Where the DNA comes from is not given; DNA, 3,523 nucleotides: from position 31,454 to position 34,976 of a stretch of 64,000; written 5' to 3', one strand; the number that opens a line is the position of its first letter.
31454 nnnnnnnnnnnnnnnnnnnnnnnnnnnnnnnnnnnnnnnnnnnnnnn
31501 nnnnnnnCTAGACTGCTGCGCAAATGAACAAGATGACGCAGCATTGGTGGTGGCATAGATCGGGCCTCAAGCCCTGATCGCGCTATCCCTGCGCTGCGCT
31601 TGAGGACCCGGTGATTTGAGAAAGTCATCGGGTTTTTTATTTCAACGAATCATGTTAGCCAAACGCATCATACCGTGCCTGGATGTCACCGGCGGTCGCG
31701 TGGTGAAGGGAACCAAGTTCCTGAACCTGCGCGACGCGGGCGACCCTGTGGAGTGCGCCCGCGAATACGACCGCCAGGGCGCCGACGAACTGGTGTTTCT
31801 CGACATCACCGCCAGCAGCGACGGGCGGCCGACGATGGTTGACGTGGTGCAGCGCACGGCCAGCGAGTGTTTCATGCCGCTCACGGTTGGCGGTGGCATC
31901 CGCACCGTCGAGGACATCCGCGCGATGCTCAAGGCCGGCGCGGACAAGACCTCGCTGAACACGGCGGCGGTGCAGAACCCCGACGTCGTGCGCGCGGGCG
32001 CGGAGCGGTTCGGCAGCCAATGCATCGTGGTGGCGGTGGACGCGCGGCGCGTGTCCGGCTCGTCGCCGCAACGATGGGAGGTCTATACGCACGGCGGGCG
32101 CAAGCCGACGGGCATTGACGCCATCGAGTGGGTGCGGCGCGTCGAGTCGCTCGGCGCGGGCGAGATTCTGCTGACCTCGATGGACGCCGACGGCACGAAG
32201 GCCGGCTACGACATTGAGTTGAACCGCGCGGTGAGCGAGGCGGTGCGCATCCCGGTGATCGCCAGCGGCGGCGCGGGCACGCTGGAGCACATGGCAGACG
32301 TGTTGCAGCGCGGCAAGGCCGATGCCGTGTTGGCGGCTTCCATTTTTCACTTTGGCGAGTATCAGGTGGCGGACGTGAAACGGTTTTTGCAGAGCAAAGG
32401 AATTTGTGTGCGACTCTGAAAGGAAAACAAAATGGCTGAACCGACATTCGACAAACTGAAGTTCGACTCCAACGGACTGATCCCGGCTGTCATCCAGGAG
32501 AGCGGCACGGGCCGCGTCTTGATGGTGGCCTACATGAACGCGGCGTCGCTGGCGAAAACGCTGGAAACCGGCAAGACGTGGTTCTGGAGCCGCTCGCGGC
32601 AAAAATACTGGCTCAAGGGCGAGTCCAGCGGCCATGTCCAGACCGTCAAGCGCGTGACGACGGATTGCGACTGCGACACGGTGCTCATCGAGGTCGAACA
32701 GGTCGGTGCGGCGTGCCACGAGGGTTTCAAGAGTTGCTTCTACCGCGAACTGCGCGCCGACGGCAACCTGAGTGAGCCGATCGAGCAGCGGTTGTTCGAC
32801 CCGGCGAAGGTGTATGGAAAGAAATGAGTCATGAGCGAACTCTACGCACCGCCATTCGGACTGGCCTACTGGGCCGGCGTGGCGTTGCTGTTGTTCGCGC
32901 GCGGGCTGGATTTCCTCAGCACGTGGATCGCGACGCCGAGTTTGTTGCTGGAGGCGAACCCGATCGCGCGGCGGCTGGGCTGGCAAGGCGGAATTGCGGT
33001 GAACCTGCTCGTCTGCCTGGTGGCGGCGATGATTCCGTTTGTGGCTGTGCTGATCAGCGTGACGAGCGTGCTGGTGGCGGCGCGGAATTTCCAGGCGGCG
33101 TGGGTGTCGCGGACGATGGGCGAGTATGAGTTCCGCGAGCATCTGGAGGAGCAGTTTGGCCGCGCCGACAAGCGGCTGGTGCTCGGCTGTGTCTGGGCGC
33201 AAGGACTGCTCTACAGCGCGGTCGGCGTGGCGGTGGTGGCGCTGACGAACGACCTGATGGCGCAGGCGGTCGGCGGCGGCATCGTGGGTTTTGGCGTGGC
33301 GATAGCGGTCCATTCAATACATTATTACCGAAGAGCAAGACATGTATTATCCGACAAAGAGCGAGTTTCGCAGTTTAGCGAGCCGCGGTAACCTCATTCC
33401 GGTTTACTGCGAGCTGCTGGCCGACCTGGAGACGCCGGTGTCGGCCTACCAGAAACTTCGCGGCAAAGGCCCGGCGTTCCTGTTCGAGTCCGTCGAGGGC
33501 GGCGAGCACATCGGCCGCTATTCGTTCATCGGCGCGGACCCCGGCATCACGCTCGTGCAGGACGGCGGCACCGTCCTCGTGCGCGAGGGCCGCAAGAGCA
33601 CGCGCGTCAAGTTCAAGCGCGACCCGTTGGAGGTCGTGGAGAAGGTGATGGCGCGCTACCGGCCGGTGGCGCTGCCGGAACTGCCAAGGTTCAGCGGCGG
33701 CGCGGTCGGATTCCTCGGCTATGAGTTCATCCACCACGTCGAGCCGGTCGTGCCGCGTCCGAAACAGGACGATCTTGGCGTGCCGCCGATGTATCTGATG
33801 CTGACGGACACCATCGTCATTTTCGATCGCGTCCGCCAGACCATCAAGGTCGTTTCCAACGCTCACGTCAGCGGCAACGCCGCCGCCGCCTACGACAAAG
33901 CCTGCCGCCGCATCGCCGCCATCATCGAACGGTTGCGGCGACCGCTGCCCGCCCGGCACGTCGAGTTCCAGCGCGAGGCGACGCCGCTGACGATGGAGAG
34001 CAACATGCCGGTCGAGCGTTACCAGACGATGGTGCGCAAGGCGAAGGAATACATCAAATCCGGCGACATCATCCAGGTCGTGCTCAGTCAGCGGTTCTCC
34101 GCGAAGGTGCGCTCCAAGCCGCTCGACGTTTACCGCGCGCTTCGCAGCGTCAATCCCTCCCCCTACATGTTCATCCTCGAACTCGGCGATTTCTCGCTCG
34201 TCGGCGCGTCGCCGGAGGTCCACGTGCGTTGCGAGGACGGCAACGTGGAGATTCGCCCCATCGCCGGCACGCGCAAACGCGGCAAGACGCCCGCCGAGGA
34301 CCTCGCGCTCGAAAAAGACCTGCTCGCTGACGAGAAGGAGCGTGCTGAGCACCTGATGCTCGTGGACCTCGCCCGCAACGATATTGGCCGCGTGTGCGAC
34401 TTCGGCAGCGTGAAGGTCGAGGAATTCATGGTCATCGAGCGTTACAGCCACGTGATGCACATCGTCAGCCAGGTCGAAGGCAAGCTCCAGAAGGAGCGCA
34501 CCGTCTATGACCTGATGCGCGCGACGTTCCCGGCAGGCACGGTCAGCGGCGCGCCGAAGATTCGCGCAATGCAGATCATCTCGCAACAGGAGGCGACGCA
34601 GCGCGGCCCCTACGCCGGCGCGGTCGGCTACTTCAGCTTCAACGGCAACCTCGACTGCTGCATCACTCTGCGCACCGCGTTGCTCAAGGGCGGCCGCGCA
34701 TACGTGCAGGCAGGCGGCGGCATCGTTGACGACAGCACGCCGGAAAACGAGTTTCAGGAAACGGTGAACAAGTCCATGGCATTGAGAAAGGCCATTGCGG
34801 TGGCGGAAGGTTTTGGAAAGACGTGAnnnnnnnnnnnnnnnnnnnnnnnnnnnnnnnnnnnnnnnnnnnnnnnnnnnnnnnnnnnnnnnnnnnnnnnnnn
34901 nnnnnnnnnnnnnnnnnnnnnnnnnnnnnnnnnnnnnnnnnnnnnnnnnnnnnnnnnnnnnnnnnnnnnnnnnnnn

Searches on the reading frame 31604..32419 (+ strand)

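Call 10: search_protein_families(library=pfam, proteins=[window:31604-32419:+], max_evalue=0.001)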
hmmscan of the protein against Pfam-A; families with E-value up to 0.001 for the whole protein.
window:31604-32419:+ (271 aa): 6 families
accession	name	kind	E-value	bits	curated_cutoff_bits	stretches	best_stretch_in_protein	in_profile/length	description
PF00977.27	His_biosynth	-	7.3e-89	297.6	23.6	1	21-253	1-227/228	Histidine biosynthesis protein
PF03060.21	NMO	-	8e-10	39.1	28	1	171-248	143-226/331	Nitronate monooxygenase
PF01207.24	Dus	-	1.3e-05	24.9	20.4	0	87-134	184-228/311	Dihydrouridine synthase (Dus)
PF02581.23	TMP-TENI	-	3.4e-05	23.7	27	0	180-237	116-170/180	Thiamine monophosphate synthase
PF04309.18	G3P_antiterm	-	9.5e-05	22.3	27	0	78-118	127-167/173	Glycerol-3-phosphate responsive antiterminator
PF05690.20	ThiG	-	0.00015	21.7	23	0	196-246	155-205/247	Thiazole biosynthesis protein ThiG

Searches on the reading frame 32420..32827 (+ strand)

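Call 10: search_protein_families(library=pfam, proteins=[window:32420-32827:+], max_evalue=0.001)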
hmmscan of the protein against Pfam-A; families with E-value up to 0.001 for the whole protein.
window:32420-32827:+ (135 aa): 1 family
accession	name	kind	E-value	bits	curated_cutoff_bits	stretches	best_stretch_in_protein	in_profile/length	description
PF01502.23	PRA-CH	-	2.3e-34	117.5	27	1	35-108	1-74/74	Phosphoribosyl-AMP cyclohydrolase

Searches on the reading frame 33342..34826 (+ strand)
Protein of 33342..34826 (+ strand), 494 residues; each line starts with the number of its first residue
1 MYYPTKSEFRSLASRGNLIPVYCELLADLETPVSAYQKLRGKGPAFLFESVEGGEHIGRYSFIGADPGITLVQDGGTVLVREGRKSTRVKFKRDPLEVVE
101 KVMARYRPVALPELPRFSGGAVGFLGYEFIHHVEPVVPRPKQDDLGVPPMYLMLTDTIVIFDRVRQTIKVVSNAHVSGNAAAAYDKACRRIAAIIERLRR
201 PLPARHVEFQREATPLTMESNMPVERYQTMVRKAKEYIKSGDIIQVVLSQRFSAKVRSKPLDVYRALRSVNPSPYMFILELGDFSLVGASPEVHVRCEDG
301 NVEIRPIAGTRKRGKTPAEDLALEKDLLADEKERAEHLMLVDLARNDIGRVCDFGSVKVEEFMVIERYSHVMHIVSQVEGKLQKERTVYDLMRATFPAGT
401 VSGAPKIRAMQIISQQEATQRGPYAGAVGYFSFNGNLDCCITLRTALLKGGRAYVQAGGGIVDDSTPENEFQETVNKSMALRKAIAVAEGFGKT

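Call 10: search_protein_families(library=pfam, proteins=[window:33342-34826:+], max_evalue=0.001)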
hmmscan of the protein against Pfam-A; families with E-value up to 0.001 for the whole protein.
window:33342-34826:+ (494 aa): 2 families
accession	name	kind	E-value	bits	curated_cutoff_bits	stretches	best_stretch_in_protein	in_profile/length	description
PF00425.24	Chorismate_bind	-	1.2e-96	323.7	27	1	225-477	3-257/257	chorismate binding enzyme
PF04715.19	Anth_synt_I_N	-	6.8e-39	133.8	23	1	28-168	1-138/140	Anthranilate synthase component I, N terminal region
